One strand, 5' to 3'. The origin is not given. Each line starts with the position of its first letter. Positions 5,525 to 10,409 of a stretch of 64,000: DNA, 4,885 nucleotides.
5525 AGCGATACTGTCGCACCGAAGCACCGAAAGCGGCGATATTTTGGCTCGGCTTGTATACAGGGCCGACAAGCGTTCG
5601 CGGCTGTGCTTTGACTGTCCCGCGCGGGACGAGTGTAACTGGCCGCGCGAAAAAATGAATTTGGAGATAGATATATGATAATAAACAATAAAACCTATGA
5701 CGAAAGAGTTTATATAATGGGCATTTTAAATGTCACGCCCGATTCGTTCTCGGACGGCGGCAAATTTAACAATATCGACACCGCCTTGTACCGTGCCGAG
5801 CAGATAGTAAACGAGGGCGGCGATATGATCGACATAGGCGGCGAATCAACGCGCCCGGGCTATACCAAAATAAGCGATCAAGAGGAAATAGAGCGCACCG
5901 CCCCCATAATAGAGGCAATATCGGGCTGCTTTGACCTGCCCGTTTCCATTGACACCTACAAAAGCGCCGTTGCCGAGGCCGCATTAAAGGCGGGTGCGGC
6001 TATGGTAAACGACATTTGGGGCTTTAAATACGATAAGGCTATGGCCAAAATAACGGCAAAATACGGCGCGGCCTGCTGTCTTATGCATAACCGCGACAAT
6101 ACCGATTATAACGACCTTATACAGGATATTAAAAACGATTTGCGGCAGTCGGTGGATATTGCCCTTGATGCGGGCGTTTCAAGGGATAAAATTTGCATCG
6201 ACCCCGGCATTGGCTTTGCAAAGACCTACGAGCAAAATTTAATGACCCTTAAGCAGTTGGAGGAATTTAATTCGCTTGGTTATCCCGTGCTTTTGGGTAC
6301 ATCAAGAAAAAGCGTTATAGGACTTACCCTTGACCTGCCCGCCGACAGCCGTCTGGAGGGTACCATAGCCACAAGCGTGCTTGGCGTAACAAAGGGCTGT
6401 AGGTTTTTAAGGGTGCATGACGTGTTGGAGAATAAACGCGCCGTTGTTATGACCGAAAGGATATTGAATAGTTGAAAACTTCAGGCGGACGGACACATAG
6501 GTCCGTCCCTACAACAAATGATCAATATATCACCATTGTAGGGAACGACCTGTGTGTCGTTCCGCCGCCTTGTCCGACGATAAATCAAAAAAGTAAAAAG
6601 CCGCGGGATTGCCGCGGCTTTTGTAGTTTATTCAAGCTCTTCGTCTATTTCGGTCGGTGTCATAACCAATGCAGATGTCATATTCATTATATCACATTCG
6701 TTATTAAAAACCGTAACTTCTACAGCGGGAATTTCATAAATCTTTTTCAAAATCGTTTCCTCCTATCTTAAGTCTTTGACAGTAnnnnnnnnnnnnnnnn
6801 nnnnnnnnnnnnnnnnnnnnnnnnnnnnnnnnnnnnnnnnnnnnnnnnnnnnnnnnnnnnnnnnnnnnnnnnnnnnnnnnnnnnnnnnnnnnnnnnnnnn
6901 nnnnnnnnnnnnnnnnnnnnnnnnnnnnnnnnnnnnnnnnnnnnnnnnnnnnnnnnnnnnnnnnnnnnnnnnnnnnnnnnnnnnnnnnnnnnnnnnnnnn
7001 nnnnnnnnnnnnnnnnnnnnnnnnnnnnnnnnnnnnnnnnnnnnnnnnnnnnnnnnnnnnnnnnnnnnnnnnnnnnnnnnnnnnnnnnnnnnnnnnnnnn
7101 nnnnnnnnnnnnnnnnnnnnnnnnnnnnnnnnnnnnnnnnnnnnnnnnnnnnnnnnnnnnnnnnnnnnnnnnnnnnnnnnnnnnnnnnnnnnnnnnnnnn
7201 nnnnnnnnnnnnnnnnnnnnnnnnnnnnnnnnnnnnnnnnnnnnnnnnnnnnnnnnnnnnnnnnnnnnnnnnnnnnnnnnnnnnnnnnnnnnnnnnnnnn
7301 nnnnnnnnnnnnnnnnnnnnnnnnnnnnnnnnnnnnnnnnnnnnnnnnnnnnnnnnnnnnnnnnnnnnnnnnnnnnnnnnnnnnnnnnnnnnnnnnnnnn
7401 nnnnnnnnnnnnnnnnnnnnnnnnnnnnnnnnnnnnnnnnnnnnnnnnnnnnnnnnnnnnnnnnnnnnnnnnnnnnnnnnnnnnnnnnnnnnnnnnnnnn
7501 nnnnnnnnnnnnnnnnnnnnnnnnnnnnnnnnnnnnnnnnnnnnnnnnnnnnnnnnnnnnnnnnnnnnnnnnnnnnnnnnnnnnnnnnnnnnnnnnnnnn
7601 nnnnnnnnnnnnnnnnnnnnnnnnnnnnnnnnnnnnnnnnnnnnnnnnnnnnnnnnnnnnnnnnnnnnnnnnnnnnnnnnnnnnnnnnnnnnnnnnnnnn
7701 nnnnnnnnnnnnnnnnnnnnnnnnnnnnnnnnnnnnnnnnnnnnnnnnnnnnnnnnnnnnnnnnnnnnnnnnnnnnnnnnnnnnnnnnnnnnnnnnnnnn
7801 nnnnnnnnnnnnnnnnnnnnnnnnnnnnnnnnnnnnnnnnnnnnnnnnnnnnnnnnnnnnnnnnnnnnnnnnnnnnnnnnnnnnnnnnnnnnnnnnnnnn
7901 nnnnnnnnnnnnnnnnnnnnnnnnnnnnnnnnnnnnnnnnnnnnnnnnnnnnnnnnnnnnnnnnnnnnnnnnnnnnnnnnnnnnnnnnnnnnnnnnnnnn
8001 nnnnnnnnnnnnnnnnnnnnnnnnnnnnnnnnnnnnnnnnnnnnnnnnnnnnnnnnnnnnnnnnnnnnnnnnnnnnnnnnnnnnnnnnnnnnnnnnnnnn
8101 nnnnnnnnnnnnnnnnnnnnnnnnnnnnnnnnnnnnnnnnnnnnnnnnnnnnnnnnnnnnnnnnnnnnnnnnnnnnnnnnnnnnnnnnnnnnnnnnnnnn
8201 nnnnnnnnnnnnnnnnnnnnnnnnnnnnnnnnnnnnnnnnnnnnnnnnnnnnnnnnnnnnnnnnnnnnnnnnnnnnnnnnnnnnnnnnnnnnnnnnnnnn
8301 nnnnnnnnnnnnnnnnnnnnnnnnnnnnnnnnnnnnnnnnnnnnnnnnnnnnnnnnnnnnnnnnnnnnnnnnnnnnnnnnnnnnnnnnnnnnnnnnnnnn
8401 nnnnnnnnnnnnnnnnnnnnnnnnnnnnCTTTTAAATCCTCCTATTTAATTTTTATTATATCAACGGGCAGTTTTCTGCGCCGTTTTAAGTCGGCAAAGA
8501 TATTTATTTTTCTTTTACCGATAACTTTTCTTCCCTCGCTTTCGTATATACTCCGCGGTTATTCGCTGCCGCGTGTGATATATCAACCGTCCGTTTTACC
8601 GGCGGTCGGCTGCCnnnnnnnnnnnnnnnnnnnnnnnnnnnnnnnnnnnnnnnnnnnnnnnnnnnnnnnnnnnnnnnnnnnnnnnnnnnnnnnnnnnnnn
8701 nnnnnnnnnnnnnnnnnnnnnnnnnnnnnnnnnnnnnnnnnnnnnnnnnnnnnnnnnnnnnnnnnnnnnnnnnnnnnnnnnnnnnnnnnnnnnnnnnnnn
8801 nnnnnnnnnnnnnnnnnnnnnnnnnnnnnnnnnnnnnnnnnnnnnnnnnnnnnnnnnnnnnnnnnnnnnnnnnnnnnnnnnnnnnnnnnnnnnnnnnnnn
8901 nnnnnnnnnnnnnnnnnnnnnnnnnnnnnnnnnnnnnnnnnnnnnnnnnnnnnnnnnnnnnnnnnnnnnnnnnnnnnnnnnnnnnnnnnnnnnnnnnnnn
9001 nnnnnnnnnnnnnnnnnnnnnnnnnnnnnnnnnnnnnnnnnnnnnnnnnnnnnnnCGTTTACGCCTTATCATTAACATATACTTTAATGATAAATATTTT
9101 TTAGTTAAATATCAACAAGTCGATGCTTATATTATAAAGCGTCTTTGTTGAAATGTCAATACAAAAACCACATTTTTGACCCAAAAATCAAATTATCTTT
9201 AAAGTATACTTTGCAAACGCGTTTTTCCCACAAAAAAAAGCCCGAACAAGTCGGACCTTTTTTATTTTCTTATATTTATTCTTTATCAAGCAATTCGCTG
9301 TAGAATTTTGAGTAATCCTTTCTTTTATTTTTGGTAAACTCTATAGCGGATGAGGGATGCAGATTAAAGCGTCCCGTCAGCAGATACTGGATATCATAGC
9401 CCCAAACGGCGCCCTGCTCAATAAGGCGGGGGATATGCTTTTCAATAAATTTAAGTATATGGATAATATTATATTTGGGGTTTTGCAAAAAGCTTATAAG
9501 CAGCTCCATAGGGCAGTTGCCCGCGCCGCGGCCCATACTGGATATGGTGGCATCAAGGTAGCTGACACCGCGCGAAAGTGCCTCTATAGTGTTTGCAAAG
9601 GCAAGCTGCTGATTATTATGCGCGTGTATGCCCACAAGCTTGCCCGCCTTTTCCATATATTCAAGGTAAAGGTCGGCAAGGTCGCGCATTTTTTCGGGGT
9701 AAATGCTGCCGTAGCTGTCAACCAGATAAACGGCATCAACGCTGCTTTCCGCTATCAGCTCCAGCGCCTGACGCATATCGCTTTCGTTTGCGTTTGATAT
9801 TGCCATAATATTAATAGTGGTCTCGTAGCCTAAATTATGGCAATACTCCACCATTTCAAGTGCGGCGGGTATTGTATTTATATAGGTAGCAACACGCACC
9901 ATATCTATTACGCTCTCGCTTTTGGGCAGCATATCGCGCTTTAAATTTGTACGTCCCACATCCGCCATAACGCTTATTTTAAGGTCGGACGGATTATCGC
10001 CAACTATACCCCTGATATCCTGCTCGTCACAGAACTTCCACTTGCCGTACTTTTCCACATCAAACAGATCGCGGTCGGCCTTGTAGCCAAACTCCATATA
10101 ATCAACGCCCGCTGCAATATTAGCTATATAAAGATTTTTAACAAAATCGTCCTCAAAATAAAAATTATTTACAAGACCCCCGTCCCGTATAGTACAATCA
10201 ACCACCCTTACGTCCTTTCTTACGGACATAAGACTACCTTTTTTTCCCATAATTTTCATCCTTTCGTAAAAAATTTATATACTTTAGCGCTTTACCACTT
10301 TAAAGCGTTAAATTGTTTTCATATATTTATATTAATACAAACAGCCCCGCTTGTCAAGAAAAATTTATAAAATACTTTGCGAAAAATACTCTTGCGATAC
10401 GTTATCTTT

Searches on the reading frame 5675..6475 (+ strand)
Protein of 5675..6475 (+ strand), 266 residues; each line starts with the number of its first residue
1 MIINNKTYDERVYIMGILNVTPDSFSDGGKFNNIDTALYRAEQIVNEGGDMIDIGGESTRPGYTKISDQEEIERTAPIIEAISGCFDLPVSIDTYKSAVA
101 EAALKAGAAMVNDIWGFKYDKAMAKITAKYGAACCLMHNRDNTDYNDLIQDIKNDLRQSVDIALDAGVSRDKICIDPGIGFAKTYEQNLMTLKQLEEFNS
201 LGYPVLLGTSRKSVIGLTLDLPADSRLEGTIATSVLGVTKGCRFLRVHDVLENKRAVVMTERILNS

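Call 48: search_protein_families(library=pfam, proteins=[window:5675-6475:+], max_evalue=0.00001)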
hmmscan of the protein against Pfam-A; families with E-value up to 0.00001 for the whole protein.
window:5675-6475:+ (266 aa): 1 family
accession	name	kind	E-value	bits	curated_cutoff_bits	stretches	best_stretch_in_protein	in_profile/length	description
PF00809.28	Pterin_bind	-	6e-80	268.8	25.5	1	15-248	1-244/244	Pterin binding enzyme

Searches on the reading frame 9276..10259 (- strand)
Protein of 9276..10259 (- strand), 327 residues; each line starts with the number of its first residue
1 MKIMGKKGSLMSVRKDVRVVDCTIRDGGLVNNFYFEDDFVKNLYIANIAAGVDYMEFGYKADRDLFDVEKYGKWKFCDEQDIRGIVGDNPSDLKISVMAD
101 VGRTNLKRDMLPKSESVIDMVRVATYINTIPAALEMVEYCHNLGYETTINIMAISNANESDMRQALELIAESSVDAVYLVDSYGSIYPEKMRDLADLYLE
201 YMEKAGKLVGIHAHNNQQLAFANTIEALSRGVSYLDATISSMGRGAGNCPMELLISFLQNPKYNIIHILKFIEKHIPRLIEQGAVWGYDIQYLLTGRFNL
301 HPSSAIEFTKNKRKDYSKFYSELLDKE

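Call 47: search_protein_families(library=pfam, proteins=[window:9276-10259:-], max_evalue=0.00001)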
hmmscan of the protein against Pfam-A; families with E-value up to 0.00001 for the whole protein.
window:9276-10259:- (327 aa): 1 family
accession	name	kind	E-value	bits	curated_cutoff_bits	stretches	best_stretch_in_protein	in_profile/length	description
PF00682.25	HMGL-like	-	6.2e-21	75.4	29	1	17-260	2-241/260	HMGL-like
